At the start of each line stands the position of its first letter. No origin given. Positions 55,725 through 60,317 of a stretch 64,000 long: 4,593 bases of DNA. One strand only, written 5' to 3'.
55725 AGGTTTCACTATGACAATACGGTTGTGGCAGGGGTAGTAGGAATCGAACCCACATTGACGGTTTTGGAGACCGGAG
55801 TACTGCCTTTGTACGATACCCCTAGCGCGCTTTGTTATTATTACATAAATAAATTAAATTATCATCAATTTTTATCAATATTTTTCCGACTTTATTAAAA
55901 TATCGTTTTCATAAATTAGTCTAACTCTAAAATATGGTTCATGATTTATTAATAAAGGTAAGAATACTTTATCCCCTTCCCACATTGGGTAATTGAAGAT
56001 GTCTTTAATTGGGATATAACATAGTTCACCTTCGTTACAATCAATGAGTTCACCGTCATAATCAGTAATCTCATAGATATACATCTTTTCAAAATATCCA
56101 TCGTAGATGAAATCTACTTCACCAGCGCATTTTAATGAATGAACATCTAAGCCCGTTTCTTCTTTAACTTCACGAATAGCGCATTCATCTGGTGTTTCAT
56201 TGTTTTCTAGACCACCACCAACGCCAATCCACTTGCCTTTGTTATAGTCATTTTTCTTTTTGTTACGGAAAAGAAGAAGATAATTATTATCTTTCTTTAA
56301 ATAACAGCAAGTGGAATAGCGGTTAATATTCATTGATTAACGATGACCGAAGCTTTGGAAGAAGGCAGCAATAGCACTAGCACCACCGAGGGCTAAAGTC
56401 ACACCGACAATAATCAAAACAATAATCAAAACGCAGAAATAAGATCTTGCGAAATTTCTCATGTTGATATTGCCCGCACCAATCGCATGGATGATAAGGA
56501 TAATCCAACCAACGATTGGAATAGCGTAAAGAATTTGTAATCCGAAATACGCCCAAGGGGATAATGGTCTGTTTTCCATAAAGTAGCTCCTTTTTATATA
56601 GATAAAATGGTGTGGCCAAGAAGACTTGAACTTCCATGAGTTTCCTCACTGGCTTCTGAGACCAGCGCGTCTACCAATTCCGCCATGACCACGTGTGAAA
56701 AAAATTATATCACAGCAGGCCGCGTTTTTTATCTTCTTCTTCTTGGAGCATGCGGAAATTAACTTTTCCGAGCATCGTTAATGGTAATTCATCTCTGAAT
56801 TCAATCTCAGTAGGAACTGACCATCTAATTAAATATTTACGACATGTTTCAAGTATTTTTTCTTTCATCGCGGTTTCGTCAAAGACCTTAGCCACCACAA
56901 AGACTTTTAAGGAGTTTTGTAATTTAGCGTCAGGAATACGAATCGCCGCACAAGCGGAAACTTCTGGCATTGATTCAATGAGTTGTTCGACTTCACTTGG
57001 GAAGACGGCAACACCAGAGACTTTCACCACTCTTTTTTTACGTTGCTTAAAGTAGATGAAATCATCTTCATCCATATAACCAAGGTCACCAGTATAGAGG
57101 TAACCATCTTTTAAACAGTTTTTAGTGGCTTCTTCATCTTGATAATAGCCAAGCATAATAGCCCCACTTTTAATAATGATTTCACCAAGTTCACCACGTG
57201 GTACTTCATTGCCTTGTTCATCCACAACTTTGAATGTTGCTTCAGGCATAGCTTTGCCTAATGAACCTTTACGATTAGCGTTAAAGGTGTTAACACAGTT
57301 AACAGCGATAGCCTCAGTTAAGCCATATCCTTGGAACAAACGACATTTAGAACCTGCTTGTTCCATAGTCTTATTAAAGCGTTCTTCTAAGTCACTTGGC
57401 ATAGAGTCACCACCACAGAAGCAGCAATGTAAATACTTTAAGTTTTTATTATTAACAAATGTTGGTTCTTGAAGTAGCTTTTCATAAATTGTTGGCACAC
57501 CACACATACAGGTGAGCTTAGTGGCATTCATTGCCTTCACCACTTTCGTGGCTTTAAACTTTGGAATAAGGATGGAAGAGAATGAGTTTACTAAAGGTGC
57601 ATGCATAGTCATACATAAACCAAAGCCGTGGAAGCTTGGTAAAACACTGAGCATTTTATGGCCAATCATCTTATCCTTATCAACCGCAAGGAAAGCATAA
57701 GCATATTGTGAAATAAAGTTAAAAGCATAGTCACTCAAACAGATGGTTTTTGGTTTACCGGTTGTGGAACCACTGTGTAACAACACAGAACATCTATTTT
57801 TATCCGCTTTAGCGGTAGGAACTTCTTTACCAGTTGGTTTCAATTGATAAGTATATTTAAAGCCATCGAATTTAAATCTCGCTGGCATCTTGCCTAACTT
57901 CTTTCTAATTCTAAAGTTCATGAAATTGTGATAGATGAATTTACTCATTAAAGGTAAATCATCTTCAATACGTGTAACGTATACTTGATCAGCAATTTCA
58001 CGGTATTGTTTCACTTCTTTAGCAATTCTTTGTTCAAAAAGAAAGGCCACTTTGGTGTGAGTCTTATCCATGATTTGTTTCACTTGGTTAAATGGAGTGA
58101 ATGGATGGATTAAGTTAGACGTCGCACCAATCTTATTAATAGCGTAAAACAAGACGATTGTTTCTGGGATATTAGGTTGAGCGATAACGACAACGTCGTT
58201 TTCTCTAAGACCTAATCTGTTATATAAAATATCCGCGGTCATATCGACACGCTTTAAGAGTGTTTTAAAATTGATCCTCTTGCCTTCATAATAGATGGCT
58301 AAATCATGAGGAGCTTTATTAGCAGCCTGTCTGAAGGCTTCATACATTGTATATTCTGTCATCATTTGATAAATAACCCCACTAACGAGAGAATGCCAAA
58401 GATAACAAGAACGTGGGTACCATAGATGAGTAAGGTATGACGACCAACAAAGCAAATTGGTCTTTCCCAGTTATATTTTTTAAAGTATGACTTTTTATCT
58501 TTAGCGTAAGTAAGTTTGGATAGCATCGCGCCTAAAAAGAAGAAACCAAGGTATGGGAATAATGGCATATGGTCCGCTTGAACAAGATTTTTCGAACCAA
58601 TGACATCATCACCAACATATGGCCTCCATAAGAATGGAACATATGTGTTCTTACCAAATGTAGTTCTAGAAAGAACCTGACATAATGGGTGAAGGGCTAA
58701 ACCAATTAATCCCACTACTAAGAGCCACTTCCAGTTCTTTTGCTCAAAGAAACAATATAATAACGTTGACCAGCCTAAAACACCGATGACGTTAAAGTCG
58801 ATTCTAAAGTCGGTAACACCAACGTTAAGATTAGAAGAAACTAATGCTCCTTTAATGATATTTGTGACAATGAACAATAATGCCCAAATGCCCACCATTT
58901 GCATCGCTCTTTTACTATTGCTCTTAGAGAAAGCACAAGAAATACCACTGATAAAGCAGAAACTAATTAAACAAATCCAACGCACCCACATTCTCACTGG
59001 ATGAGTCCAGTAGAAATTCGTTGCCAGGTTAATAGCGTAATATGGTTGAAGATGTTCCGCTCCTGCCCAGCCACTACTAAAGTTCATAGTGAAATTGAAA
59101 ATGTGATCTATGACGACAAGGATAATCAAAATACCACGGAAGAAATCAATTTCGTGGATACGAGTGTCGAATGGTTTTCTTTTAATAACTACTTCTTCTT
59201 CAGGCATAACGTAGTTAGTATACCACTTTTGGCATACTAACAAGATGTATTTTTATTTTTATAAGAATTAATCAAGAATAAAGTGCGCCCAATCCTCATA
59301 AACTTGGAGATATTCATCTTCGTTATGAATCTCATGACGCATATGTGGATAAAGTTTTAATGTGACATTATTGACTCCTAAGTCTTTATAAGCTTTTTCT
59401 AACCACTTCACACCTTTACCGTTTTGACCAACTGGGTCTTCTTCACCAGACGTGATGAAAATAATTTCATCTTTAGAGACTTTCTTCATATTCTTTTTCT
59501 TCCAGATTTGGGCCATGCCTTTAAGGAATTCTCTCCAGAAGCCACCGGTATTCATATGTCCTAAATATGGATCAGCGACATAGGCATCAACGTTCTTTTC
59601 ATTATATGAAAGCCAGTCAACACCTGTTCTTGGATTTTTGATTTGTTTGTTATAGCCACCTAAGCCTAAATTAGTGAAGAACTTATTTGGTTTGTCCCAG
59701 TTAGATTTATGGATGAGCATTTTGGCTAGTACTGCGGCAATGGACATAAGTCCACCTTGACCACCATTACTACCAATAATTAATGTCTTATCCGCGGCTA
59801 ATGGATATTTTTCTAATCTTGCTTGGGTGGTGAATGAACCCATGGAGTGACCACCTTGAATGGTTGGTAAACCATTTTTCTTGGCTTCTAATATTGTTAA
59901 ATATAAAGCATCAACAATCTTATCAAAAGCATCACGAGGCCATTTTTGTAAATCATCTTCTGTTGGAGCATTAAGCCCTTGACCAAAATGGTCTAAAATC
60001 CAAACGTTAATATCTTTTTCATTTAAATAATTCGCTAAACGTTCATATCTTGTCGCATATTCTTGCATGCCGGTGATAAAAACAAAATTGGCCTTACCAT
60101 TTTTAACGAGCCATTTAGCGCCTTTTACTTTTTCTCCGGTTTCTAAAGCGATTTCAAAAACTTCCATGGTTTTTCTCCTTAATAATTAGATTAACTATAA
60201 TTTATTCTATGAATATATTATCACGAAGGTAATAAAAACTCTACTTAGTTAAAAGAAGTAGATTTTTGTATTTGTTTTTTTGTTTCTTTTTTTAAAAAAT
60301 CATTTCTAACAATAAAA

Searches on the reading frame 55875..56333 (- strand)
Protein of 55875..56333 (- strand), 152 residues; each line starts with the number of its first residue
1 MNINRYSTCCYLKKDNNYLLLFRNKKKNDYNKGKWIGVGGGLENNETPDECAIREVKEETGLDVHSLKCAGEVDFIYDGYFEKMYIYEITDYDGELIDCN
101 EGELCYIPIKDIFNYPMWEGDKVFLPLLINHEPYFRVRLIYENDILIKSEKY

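Call 13: search_protein_families(library=pfam, proteins=[window:55875-56333:-], max_evalue=0.01)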
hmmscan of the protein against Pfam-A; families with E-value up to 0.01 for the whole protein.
window:55875-56333:- (152 aa): 2 families
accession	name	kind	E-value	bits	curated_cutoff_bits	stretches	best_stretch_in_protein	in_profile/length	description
PF00293.34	NUDIX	-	1.8e-18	67.3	21.1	1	6-127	4-133/134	NUDIX domain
PF14815.12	NUDIX_4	-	0.00022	21.4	35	1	10-122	3-108/113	NUDIX domain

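Call 15: find_encoding_contigs(protein=window:55875-56333:-, flank=10000, max_places=10)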
Protein window:55875-56333:- (152 aa): 1 contig read that carries it; 1 place shown.
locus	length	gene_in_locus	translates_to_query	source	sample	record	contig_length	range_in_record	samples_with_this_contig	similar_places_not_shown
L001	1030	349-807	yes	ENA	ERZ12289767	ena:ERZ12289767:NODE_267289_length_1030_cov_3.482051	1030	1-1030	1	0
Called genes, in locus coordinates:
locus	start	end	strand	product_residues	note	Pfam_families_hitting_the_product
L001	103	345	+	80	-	-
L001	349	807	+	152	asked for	PF00293:NUDIX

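Call 20: find_homologous_proteins(query=window:55875-56333:-)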
Query window:55875-56333:- (152 aa): 1524 proteins with E <= 0.001 among 1536 candidates; the best 120 are listed.
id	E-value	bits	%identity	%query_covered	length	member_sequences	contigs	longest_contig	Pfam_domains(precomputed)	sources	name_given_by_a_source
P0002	4.2e-89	315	88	100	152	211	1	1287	PF00293.35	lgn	-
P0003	1.7e-85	303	85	100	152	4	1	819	PF00293.35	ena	-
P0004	1.5e-84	300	85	100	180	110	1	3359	PF00293.35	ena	-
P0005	9.3e-78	278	77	100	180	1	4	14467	PF00293.35,PF14815.13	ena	-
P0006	5.4e-73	262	76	96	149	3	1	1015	PF00293.35,PF14815.13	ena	-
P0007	2.7e-71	257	71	97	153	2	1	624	PF00293.35,PF14815.13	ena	-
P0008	1.1e-69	251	71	99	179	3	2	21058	PF00293.35,PF14815.13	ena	-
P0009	2.2e-69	250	72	95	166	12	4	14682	PF00293.35,PF14815.13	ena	-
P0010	5.4e-69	249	75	96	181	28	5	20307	PF00293.35,PF14815.13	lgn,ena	-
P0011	2.0e-68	247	69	98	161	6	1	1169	PF00293.35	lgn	-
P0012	4.5e-68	246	75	96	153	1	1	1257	PF00293.35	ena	-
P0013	5.3e-68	246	76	94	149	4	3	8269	PF00293.35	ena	-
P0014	1.2e-67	245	73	95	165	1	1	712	PF00293.35,PF14815.13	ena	-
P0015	2.2e-67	244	72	96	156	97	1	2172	PF00293.35,PF14815.13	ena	-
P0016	9.7e-67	242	70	97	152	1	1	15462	PF00293.35,PF14815.13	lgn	-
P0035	3.2e-63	230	88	74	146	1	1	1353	PF00293.35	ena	-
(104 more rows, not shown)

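Call 21: find_encoding_contigs(protein=P0004, flank=10000, max_places=10)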
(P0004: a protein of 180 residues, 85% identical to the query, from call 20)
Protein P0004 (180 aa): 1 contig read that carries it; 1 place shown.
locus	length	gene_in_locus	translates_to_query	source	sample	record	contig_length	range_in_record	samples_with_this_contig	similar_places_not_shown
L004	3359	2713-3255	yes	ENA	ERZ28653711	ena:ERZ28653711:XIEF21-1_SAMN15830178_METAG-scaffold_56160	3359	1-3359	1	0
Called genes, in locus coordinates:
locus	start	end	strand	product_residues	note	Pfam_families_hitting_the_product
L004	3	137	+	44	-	?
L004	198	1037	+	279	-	PF07786:HGSNAT_cat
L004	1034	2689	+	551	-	PF00501:AMP-binding, PF13193:AMP-binding_C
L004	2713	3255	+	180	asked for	PF00293:NUDIX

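Call 22: find_encoding_contigs(protein=P0005, flank=10000, max_places=10)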
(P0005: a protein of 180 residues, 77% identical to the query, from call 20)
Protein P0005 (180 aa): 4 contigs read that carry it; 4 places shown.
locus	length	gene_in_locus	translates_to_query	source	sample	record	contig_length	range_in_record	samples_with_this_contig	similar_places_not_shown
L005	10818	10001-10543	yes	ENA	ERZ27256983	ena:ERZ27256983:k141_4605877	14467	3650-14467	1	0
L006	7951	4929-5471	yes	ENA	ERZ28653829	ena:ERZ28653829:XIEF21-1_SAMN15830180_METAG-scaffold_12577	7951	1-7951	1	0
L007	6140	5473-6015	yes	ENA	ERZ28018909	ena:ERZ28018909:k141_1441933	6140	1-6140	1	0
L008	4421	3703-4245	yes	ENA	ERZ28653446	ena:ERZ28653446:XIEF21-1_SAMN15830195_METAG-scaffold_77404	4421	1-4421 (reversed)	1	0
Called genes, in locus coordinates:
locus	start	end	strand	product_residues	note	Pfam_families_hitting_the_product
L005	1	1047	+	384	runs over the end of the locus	PF02670:DXP_reductoisom, PF08436:DXP_redisom_C, PF13288:DXPR_C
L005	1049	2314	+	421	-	PF02163:Peptidase_M50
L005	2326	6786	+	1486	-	PF02811:PHP, PF00929:RNase_T, PF07733:DNA_pol3_alpha, PF17657:DNA_pol3_finger, PF14579:HHH_6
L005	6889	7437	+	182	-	PF13302:Acetyltransf_3, PF00583:Acetyltransf_1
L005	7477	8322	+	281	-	PF10129:OpgC_C (faint), PF07786:HGSNAT_cat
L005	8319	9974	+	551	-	PF00501:AMP-binding, PF13193:AMP-binding_C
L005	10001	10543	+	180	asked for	PF00293:NUDIX, PF14815:NUDIX_4 (weak)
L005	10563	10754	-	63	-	-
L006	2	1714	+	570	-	?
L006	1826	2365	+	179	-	PF13302:Acetyltransf_3, PF00583:Acetyltransf_1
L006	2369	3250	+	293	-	PF10129:OpgC_C (faint), PF07786:HGSNAT_cat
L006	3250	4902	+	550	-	PF00501:AMP-binding, PF13193:AMP-binding_C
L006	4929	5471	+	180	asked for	PF00293:NUDIX, PF14815:NUDIX_4 (weak)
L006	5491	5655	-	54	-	-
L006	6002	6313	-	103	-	PF12844:HTH_19 (faint), PF01381:HTH_3, PF13443:HTH_26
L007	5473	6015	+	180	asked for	PF00293:NUDIX, PF14815:NUDIX_4 (weak)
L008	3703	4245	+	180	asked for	PF00293:NUDIX, PF14815:NUDIX_4 (weak)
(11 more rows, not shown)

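Call 23: find_encoding_contigs(protein=P0010, flank=10000, max_places=10)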
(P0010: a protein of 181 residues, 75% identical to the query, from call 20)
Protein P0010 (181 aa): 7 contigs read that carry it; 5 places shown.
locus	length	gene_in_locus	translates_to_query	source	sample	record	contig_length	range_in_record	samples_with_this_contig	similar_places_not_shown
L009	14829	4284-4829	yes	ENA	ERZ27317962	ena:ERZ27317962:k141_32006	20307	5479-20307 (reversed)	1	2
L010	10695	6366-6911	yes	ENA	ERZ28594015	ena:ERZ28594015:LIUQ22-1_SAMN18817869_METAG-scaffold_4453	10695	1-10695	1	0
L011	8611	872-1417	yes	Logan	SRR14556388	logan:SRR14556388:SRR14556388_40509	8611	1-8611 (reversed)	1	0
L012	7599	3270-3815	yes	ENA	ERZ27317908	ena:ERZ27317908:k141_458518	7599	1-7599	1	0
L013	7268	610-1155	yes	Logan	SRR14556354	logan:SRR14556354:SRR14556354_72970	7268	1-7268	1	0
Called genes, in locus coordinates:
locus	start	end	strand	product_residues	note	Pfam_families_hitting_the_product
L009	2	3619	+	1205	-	?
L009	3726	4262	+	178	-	PF13302:Acetyltransf_3, PF13420:Acetyltransf_4 (weak), PF00583:Acetyltransf_1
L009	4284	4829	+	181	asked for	PF00293:NUDIX, PF14815:NUDIX_4 (weak)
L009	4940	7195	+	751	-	PF00005:ABC_tran, PF02463:SMC_N (faint), PF13304:AAA_21 (faint)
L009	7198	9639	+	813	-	PF00005:ABC_tran, PF02463:SMC_N (weak), PF02687:FtsX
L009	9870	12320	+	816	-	PF00496:SBP_bac_5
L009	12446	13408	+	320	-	PF00528:BPD_transp_1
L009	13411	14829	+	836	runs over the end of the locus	PF12911:OppC_N, PF00528:BPD_transp_1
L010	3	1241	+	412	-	?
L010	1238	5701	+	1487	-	PF02811:PHP, PF00929:RNase_T, PF01612:DNA_pol_A_exo1 (faint), PF07733:DNA_pol3_alpha, PF17657:DNA_pol3_finger, PF14579:HHH_6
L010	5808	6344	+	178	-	PF13302:Acetyltransf_3, PF13420:Acetyltransf_4 (weak), PF00583:Acetyltransf_1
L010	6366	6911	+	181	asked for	PF00293:NUDIX, PF14815:NUDIX_4 (weak)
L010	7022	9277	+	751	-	PF00005:ABC_tran, PF02463:SMC_N (faint), PF13304:AAA_21 (faint)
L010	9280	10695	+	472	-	?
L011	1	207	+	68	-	?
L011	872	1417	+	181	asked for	PF00293:NUDIX, PF14815:NUDIX_4 (weak)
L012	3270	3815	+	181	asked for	PF00293:NUDIX, PF14815:NUDIX_4 (weak)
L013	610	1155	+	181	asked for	PF00293:NUDIX, PF14815:NUDIX_4 (weak)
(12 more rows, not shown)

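Call 36: find_encoding_contigs(protein=P0002, flank=10000, max_places=10)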
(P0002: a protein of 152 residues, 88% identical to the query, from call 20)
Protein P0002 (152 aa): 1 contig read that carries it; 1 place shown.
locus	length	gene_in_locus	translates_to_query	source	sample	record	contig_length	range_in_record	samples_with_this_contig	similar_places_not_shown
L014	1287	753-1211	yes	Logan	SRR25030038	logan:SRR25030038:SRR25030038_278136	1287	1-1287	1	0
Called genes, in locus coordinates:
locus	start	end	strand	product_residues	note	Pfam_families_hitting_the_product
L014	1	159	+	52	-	?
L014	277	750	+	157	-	-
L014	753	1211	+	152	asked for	PF00293:NUDIX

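Call 37: find_encoding_contigs(protein=P0035, flank=10000, max_places=10)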
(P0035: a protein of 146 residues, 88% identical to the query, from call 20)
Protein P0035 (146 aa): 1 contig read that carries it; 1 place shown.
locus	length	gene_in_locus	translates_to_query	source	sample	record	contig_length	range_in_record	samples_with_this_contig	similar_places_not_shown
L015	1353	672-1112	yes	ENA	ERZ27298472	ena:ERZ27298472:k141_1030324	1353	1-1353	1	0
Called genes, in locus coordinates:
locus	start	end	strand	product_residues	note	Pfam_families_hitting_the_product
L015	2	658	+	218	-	?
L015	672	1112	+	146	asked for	PF00293:NUDIX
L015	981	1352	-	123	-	?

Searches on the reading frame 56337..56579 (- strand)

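Call 13: search_protein_families(library=pfam, proteins=[window:56337-56579:-], max_evalue=0.01)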
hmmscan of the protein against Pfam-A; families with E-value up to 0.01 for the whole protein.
window:56337-56579:- (80 aa): 1 family
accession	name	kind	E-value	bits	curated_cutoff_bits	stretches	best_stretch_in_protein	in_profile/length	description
PF16962.11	ABC_export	-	0.0002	20.5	29.7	1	10-58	217-264/531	Putative ABC exporter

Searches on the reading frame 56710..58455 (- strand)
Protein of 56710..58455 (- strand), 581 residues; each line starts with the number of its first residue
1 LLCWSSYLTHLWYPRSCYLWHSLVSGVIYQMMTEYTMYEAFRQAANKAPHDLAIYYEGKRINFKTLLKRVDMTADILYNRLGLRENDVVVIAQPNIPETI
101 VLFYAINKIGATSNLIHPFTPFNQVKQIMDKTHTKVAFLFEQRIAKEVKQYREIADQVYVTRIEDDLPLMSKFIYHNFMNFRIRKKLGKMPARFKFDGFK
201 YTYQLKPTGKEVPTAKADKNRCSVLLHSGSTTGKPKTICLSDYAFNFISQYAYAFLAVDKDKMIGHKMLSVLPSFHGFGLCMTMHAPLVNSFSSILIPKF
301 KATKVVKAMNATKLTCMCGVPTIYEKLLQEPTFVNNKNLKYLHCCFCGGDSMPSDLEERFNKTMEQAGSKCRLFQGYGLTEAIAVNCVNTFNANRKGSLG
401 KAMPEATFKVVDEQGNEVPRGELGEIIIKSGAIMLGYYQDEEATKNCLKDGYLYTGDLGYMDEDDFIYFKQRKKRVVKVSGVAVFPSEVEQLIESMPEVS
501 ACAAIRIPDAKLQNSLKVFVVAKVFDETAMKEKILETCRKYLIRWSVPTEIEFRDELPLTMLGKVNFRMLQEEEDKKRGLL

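Call 13: search_protein_families(library=pfam, proteins=[window:56710-58455:-], max_evalue=0.01)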
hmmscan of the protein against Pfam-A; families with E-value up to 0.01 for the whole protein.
window:56710-58455:- (581 aa): 3 families
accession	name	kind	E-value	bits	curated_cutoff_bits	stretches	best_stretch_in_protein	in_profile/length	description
PF00501.34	AMP-binding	-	8.5e-65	219.4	29.9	1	41-438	1-384/384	AMP-binding enzyme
PF13193.12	AMP-binding_C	-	1e-10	42.8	24.5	1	488-564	1-76/76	AMP-binding enzyme C-terminal domain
PF14535.12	AMP-binding_C_2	-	0.0049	17.5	25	0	481-537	1-59/96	AMP-binding enzyme C-terminal domain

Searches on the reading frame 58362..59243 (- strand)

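Call 13: search_protein_families(library=pfam, proteins=[window:58362-59243:-], max_evalue=0.01)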
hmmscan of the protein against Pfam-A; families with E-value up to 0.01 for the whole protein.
window:58362-59243:- (293 aa): 2 families
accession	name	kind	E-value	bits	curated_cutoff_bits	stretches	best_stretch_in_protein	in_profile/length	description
PF07786.18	HGSNAT_cat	-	1.1e-22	81.2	22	1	28-277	1-220/222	Heparan-alpha-glucosaminide N-acetyltransferase, catalytic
PF10129.15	OpgC_C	-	2.3e-05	23.9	21.4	1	28-50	1-23/358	OpgC protein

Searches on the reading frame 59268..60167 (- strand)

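Call 13: search_protein_families(library=pfam, proteins=[window:59268-60167:-], max_evalue=0.01)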
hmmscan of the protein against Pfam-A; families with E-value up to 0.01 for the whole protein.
window:59268-60167:- (299 aa): 2 families
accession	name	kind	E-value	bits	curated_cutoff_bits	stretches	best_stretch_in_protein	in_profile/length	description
PF12146.15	Hydrolase_4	-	4.4e-34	118.3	27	1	25-285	4-239/239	Serine aminopeptidase, S33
PF00561.26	Abhydrolase_1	-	2.1e-07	31.3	25.8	1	28-133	3-102/245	alpha/beta hydrolase fold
